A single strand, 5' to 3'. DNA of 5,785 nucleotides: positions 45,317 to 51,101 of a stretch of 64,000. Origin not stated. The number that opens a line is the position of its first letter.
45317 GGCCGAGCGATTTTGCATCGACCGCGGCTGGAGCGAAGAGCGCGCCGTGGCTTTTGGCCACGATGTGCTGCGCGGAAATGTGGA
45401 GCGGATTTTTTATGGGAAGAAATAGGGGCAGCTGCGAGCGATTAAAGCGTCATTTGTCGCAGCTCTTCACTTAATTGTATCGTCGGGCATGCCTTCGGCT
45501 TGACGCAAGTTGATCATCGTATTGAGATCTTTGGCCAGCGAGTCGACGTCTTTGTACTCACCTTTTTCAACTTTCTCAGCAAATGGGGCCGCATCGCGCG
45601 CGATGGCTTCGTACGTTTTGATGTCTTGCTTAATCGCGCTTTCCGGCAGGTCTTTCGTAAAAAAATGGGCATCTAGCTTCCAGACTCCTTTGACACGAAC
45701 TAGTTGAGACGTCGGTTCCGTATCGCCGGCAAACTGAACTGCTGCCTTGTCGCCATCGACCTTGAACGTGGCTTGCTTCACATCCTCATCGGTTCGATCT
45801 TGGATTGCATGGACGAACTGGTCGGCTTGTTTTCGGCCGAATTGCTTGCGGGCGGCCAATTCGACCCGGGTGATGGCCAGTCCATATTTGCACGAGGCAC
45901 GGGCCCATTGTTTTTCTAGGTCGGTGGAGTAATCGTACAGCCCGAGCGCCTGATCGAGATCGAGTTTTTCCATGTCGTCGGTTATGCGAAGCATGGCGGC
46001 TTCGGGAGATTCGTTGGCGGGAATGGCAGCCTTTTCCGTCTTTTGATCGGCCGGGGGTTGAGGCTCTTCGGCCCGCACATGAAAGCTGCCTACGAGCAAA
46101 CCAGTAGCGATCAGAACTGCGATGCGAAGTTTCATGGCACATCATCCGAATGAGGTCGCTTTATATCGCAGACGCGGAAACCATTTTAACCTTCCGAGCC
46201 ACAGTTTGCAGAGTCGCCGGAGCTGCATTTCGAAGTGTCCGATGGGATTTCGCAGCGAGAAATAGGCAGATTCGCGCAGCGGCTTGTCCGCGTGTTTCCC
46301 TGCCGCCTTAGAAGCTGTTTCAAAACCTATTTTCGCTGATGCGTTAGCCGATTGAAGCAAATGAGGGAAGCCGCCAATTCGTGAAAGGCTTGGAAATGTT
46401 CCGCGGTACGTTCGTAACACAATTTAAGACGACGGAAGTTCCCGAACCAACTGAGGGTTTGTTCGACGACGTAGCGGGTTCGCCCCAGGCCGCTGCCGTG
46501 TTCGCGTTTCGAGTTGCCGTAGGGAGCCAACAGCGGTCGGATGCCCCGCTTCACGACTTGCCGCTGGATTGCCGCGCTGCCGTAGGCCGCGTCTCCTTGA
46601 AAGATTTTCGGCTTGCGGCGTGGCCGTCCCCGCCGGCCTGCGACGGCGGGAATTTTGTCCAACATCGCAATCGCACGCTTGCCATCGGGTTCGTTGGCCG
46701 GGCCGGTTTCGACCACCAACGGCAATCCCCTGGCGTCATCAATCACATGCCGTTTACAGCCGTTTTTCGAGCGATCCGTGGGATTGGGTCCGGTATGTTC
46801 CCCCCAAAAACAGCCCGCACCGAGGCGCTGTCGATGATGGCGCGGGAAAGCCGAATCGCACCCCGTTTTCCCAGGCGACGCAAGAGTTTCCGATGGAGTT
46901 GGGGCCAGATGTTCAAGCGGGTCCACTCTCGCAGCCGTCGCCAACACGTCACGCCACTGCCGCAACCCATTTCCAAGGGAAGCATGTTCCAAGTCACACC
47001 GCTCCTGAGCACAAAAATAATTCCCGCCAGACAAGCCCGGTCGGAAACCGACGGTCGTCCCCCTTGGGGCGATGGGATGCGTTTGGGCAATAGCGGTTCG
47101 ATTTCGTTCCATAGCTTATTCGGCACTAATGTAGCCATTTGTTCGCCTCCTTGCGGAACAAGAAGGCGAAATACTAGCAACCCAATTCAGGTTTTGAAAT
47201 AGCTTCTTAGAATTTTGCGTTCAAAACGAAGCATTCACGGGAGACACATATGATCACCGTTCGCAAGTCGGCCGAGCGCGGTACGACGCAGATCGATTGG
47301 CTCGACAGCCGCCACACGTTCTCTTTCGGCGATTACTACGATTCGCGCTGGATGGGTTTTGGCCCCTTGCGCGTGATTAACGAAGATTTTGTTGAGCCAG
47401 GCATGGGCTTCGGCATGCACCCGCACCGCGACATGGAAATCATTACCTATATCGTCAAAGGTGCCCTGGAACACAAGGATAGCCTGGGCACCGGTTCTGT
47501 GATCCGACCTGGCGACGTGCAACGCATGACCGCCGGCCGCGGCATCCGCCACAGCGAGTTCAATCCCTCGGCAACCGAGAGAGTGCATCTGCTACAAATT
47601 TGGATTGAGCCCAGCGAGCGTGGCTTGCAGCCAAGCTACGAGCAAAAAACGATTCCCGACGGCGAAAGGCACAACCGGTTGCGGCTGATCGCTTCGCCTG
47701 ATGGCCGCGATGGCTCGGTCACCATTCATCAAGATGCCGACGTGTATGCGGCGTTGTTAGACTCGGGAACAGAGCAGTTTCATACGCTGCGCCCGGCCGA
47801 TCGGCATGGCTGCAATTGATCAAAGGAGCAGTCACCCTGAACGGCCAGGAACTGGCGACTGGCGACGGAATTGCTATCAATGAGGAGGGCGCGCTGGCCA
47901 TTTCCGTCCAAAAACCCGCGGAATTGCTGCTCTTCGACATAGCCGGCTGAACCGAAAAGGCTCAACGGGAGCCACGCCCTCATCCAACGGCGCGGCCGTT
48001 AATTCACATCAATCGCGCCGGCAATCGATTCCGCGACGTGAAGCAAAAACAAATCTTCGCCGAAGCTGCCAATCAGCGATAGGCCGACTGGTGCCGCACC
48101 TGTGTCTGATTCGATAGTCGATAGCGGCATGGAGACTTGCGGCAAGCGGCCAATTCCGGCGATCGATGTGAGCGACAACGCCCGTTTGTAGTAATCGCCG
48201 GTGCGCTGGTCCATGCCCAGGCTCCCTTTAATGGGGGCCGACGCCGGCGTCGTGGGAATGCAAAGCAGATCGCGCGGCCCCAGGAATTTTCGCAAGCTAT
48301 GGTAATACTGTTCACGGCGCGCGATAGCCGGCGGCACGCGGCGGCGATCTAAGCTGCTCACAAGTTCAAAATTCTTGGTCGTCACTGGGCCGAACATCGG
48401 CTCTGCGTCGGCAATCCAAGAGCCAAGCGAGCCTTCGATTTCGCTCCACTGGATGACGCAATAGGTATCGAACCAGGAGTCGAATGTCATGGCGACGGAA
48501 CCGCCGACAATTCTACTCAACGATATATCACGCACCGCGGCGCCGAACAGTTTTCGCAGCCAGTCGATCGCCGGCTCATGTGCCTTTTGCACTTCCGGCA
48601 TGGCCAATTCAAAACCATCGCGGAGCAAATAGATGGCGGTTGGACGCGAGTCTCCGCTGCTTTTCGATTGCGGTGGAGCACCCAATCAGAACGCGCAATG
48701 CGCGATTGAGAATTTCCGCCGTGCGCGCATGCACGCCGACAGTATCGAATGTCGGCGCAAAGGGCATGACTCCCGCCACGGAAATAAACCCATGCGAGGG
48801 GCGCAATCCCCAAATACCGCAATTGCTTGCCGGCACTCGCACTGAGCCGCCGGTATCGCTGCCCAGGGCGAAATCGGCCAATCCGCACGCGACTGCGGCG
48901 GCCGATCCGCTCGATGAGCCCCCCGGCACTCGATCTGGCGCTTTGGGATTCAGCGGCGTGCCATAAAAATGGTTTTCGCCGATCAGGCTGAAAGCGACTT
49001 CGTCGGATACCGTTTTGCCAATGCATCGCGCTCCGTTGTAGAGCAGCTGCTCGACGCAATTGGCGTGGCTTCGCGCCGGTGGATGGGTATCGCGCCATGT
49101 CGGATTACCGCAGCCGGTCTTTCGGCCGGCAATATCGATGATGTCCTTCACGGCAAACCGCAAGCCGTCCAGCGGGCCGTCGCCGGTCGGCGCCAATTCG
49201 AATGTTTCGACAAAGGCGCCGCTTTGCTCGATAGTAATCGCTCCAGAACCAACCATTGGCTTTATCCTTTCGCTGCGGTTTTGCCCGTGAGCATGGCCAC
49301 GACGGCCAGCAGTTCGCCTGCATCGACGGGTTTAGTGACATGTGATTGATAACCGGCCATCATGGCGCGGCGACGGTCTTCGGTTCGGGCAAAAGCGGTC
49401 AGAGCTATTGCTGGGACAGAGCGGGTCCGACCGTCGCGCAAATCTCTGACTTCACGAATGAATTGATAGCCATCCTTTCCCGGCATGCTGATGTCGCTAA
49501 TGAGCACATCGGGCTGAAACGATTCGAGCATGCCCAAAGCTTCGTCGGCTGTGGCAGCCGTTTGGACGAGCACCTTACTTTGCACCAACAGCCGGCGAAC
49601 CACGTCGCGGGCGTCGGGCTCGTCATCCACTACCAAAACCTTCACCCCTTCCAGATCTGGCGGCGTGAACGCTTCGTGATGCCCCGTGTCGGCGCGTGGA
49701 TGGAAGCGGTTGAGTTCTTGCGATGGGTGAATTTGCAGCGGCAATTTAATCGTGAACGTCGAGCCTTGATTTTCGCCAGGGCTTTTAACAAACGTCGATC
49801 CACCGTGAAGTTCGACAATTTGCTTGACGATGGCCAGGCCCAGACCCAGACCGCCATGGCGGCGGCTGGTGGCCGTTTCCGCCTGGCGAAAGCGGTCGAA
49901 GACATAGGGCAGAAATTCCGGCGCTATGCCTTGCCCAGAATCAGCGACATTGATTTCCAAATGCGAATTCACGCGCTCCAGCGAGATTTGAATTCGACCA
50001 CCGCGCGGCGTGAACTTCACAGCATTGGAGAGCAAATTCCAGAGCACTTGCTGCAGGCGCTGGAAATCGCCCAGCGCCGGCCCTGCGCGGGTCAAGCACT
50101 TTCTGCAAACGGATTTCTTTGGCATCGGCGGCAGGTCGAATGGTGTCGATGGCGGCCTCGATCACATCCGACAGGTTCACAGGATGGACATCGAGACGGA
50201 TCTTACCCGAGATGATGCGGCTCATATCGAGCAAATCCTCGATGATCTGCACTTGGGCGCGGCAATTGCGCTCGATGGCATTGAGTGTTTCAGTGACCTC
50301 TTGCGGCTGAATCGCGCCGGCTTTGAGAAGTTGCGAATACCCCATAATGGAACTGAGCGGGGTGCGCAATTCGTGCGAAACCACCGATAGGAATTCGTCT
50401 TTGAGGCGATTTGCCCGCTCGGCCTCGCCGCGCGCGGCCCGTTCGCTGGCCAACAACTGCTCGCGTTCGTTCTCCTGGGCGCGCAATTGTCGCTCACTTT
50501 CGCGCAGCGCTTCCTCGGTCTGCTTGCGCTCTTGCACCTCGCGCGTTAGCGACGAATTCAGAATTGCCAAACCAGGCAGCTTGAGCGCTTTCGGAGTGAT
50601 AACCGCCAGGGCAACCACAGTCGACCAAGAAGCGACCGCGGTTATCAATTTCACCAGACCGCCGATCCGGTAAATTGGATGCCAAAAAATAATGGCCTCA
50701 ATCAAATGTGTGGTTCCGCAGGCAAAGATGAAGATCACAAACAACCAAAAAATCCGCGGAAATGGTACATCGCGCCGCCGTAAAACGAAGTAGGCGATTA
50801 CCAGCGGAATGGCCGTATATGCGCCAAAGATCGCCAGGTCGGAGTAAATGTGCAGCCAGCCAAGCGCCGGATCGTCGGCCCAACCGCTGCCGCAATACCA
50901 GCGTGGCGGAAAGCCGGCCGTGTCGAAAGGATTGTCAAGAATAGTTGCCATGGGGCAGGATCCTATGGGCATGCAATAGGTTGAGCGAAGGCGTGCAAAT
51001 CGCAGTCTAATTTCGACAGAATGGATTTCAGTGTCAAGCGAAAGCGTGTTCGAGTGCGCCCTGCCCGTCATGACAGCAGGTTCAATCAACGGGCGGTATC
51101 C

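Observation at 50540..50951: Histidine kinase with an ETR1-type ethylene-binding-domain-like membrane sensor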

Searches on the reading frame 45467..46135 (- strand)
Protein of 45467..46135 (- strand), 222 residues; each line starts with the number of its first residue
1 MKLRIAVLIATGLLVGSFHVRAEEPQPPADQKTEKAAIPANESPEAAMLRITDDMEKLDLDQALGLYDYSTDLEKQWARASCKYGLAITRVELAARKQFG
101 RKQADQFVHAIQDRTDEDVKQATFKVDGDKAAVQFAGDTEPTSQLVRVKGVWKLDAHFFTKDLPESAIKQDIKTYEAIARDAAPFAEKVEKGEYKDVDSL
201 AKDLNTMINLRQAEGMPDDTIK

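Call 24: find_encoding_contigs(protein=window:45467-46135:-, flank=10000, max_places=4)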
Protein window:45467-46135:- (222 aa): no gene with exactly this product is on record in the collection.

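Call 28: search_protein_families(library=pfam, proteins=[window:45467-46135:-], max_evalue=0.001)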
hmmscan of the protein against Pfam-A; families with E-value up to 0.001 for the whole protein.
window:45467-46135:- (222 aa): 0 families

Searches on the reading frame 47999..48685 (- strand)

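Call 28: search_protein_families(library=pfam, proteins=[window:47999-48685:-], max_evalue=0.001)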
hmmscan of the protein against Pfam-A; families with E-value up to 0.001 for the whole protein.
window:47999-48685:- (228 aa): 1 family
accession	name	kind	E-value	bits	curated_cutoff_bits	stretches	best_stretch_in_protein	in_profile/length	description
PF01425.27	Amidase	-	1.2e-06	28.3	27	1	27-212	249-442/445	Amidase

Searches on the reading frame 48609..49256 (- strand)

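Call 28: search_protein_families(library=pfam, proteins=[window:48609-49256:-], max_evalue=0.001)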
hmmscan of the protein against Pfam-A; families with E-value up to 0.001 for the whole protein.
window:48609-49256:- (215 aa): 1 family
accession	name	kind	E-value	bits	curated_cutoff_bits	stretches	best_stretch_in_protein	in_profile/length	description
PF01425.27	Amidase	-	1.9e-56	192.4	27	1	26-204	44-220/445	Amidase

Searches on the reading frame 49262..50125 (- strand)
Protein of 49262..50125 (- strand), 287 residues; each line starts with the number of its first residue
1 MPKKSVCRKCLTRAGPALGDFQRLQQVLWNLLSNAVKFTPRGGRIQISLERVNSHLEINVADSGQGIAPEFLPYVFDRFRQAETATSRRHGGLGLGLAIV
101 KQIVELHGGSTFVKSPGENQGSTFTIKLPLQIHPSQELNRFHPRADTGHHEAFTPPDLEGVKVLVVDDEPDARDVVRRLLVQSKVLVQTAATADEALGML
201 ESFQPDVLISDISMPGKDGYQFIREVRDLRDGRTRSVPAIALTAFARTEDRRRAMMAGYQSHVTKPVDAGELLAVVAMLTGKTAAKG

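Call 3: search_protein_families(library=pfam, proteins=[window:49262-50125:-], max_evalue=1)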
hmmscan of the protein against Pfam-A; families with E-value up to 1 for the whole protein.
window:49262-50125:- (287 aa): 5 families
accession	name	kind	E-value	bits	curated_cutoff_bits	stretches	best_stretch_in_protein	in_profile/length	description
PF02518.31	HATPase_c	-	2.6e-31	108.8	26.4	1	19-131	1-110/111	Histidine kinase-, DNA gyrase B-, and HSP90-like ATPase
PF00072.30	Response_reg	-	5.4e-25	88.1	30.2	1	163-276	1-110/111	Response regulator receiver domain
PF13581.12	HATPase_c_2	-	0.00023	21.6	27.4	1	10-104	18-109/127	Histidine kinase-like ATPase domain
PF10090.15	HPTransfase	-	0.0074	16.5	22.9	1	27-69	35-77/123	Histidine phosphotransferase C-terminal domain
PF13589.12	HATPase_c_3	-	0.021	15.3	25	1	25-98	4-80/137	Histidine kinase-, DNA gyrase B-, and HSP90-like ATPase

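Call 4: search_protein_families(library=ncbifam, proteins=[window:49262-50125:-], max_evalue=0.1)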
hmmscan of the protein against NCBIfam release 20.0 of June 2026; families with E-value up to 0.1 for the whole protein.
window:49262-50125:- (287 aa): 166 families (the best 25 are shown)
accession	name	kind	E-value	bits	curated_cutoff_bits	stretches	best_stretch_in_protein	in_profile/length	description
TIGR02956.1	TMAO_torS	equivalog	1.6e-46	158.9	676.5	1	18-278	574-818/967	TMAO reductase system sensor histidine kinase/response regulator TorS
NF011874.0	PRK15347.1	equivalog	6.6e-45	153.5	852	2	20-133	510-618/921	two component system sensor kinase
NF008318.0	PRK11107.1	equivalog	3.8e-44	151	890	2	18-138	403-526/920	two-component sensor histidine kinase BarA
NF038297.2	hybrid_HK_HrmK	equivalog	6.6e-42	143.9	725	1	20-277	349-605/607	hybrid histidine kinase/response regulator HrmK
NF008099.0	PRK10841.1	equivalog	2.9e-41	141.2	920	2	19-133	581-693/949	two-component system sensor histidine kinase RcsC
NF041832.1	near_NosP_CTERM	subfamily_domain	1.5e-39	136.1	400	1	19-277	116-367/370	NahK/ErcS family hybrid sensor histidine kinase/response regulator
NF041947.1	LuxQ_Vibrio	equivalog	1.7e-39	135.4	1200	1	19-273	583-832/843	quorum-sensing autoinducer 2 sensor kinase/phosphatase LuxQ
NF047874.1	MASE3_PAS_HK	subfamily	7.2e-36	124.2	560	1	21-139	517-634/655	MASE3 domain-containing sensor histidine kinase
NF046044.1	PnpS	equivalog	4e-35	121.6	400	1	19-129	281-390/390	two-component system histidine kinase PnpS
NF008302.0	PRK11091.1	equivalog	4e-35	121.2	838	1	20-282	395-645/779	aerobic respiration two-component sensor histidine kinase ArcB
NF047465.1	hybrid_HK_LvrA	exception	8.8e-33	113.3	1200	1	20-276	313-580/819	hybrid histidine kinase/response regulator LvrA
NF041880.1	EPS_EpsF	equivalog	3.9e-32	111.4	900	2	19-129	384-492/492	response regulator EpsF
NF052574.1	HisKinEspCMyxo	equivalog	9.4e-32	110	1200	1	18-277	525-780/785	serine histidine kinase EspC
TIGR02966.1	phoR_proteo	equivalog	2e-31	109.2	334.2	1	18-127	224-332/333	phosphate regulon sensor histidine kinase PhoR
NF033092.0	HK_WalK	equivalog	2.7e-31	108.8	725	1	20-130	485-594/594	cell wall metabolism sensor histidine kinase WalK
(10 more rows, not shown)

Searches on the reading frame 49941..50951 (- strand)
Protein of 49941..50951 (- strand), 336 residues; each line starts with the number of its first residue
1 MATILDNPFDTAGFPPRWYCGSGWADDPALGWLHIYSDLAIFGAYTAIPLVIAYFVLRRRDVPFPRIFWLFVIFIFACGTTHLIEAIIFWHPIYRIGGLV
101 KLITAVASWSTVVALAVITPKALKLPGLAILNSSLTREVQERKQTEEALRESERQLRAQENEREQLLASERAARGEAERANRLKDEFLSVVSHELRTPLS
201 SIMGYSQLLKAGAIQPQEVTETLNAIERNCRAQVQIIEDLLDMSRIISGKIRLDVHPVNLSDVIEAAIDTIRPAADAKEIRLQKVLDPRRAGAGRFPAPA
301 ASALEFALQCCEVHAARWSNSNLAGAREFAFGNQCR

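Call 3: search_protein_families(library=pfam, proteins=[window:49941-50951:-], max_evalue=1)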
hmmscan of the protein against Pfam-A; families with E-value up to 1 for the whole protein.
window:49941-50951:- (336 aa): 3 families
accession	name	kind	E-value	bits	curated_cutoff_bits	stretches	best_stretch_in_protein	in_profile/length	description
PF25487.1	ETR1_N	-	2.6e-35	121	27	1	30-125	2-97/97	Ethylene receptor 1-like, N-terminal domain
PF00512.31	HisKA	-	8.8e-19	67.8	26.9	1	184-248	2-65/66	His Kinase A (phospho-acceptor) domain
PF12679.13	ABC2_membrane_2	-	0.93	9.1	27.2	1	37-62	258-283/283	ABC-2 family transporter protein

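Call 4: search_protein_families(library=ncbifam, proteins=[window:49941-50951:-], max_evalue=0.1)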
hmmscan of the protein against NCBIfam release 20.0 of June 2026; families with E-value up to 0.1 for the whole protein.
window:49941-50951:- (336 aa): 53 families (the best 25 are shown)
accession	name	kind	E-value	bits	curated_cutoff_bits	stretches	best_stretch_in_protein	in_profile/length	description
NF011874.0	PRK15347.1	equivalog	1.3e-21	76.4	852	1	148-285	365-498/921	two component system sensor kinase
TIGR02956.1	TMAO_torS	equivalog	4e-21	74.9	676.5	1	121-283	400-562/967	TMAO reductase system sensor histidine kinase/response regulator TorS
NF041947.1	LuxQ_Vibrio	equivalog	1.6e-20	72.6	1200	1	171-283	459-570/843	quorum-sensing autoinducer 2 sensor kinase/phosphatase LuxQ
NF046044.1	PnpS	equivalog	1.8e-20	73.3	400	1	175-285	161-272/390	two-component system histidine kinase PnpS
NF008318.0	PRK11107.1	equivalog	2.2e-20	72.3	890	1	143-283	259-391/920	two-component sensor histidine kinase BarA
NF038297.2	hybrid_HK_HrmK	equivalog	6.4e-20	71.3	725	1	143-288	199-341/607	hybrid histidine kinase/response regulator HrmK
NF041593.1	histid_kinase_PdhS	equivalog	3.5e-18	64.9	2000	1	172-280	790-901/1041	cell-division control histidine kinase PdhS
NF047874.1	MASE3_PAS_HK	subfamily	3.9e-18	65.6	560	1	136-282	372-502/655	MASE3 domain-containing sensor histidine kinase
NF033092.0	HK_WalK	equivalog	6.4e-17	61.3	725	1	176-286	364-475/594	cell wall metabolism sensor histidine kinase WalK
TIGR02966.1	phoR_proteo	equivalog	8e-17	61.2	334.2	1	153-286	82-217/333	phosphate regulon sensor histidine kinase PhoR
NF008543.0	PRK11466.1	equivalog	2.5e-16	58.7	982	1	153-283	413-544/914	TMAO reductase system sensor histidine kinase/response regulator TorS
NF050805.1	CellDivHKDivJCaul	equivalog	4.7e-16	58.1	1000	1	160-288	275-404/531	cell cycle sensor histidine kinase DivJ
NF047465.1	hybrid_HK_LvrA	exception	1.1e-15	56.8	1200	1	143-271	168-289/819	hybrid histidine kinase/response regulator LvrA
NF008099.0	PRK10841.1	equivalog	5.4e-15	54.2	920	1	175-278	461-563/949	two-component system sensor histidine kinase RcsC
NF041880.1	EPS_EpsF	equivalog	6.5e-15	54.6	900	1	177-283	267-375/492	response regulator EpsF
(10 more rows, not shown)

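Call 9: find_related_loci(query=window:49941-50951:-, collection=genome_contigs, flank=8000)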
Query window:49941-50951:- (336 aa) in genome_contigs; peptide patterns used: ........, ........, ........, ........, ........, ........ (x = any residue, [..] = any of these).
104 stretches matched a pattern; 23 encode a relative of the query (tblastn E <= 1e-3); 23 distinct loci.
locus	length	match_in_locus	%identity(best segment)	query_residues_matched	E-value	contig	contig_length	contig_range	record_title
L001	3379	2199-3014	64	1-289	2e-121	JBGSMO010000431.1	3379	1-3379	MAG: Pirellulales bacterium isolate JTS-AC232 k141_3403872, whole genome shotgun sequence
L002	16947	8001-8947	61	1-336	3e-109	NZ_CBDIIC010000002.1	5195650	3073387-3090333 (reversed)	MAG: Lacipirellula sp. isolate a2072756-b066-4b48-b97c-da4b55fec2cc contig_2, whole genome shotgun sequence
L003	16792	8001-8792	42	1-289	2e-69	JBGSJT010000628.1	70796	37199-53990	MAG: Pirellulaceae bacterium isolate JTS-AC163 k141_4183741, whole genome shotgun sequence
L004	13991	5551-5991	59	9-158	2e-54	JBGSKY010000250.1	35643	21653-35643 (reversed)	MAG: Pirellulaceae bacterium isolate JTS-AC193 k141_3702875, whole genome shotgun sequence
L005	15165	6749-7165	59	9-150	1e-54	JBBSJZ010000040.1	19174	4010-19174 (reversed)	MAG: Pirellulales bacterium isolate LS4_metabat2.168 LS4_metabat2.168_K_61068_L_19174_cov_9.0000, whole genome shotgun s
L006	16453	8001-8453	53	7-157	4e-54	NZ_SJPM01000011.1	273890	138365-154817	Neorhodopirellula pilleata strain Pla100 Pla100_contig00011, whole genome shotgun sequence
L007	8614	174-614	55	1-150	7e-54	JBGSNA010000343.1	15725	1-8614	MAG: Pirellulaceae bacterium isolate JTS-AC244 k141_3223806, whole genome shotgun sequence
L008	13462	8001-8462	53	9-172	3e-53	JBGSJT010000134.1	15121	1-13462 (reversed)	MAG: Pirellulaceae bacterium isolate JTS-AC163 k141_3284359, whole genome shotgun sequence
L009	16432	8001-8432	56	9-155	2e-52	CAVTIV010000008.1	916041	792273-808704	MAG: Pirellulaceae bacterium isolate MFD05684.bin.2.243 genome assembly, contig: contig_19541, whole genome shotgun sequ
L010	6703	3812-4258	59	1-149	6e-52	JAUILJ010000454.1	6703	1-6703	MAG: Polyangia bacterium isolate Co_bin.42 NODE_64836_length_6703_cov_0.831509, whole genome shotgun sequence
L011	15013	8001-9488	55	1-254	2e-51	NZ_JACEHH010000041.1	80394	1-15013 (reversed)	Stieleria mannarensis strain JC639 41, whole genome shotgun sequence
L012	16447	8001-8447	54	9-163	2e-51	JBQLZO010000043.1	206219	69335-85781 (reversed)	MAG: Phycisphaerales bacterium isolate bin_1305 contig_43, whole genome shotgun sequence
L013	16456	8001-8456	57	1-152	2e-51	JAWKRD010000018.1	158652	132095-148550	MAG: Polyangiaceae bacterium isolate ABC1.109 ABC1.109.fa-18, whole genome shotgun sequence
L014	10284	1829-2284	57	1-152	4e-51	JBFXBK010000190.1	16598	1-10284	MAG: Polyangiaceae bacterium isolate CA_2019_TPBS_44 NODE_15078_length_16598_cov_3.789934_TPBS, whole genome shotgun seq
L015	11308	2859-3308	51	1-153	8e-50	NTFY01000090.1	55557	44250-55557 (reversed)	Rhodopirellula sp. SM50 Rhodopilula_apulia_SM50_contig_90, whole genome shotgun sequence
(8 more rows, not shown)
